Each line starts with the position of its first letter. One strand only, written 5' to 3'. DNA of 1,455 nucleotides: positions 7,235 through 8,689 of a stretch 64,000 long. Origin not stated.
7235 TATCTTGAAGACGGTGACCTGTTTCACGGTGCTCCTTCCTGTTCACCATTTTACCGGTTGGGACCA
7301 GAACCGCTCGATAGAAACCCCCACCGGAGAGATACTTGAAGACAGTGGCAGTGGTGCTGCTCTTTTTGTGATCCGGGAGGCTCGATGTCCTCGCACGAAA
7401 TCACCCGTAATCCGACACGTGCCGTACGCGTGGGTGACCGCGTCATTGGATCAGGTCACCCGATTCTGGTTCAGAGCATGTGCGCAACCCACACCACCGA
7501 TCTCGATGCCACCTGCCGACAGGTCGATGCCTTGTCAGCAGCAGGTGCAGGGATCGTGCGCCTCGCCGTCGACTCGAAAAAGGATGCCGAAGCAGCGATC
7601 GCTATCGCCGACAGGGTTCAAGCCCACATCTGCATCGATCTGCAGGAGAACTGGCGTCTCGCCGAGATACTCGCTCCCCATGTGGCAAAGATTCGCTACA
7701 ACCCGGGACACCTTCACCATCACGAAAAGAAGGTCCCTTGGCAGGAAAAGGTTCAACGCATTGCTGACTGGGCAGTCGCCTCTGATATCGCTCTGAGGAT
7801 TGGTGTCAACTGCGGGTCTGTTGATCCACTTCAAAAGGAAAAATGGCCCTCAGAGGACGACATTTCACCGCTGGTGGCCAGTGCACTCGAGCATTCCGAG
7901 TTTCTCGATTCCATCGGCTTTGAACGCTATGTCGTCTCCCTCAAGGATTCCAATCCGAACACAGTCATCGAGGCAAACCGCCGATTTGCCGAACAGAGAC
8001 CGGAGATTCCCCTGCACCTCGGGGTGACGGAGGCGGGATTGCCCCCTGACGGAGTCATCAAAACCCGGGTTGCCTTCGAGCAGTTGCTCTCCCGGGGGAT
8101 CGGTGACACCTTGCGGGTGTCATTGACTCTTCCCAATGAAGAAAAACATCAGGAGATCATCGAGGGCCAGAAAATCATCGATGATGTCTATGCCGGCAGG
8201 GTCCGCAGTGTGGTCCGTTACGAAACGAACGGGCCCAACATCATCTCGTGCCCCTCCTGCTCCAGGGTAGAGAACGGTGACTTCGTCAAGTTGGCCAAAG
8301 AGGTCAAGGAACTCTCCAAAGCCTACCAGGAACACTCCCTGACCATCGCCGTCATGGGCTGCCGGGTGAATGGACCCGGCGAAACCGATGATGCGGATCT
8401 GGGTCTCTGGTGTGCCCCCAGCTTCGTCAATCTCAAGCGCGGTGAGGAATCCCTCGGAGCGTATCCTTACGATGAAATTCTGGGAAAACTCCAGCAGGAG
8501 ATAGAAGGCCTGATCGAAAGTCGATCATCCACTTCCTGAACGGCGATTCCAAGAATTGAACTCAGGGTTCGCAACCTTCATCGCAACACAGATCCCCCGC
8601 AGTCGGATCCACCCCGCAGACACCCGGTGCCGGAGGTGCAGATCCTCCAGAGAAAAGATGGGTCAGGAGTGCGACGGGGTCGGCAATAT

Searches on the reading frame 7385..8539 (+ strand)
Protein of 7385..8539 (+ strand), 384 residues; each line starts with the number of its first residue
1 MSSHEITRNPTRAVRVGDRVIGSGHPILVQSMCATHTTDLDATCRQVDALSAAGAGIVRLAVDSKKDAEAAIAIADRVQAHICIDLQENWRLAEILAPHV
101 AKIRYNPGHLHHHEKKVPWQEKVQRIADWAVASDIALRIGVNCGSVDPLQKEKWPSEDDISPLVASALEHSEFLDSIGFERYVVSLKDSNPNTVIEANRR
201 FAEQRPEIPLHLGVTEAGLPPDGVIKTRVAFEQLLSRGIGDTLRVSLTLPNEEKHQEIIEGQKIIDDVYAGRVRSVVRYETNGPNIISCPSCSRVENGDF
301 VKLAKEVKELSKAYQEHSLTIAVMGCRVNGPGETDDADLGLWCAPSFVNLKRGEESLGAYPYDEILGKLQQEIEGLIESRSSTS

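Call 86: search_protein_families(library=pfam, proteins=[window:7385-8539:+], max_evalue=0.001)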
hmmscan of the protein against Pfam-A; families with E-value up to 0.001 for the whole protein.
window:7385-8539:+ (384 aa): 1 family
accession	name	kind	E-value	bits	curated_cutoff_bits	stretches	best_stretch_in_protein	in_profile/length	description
PF04551.19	GcpE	-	2.3e-96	323.3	32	1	11-374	1-342/343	GcpE protein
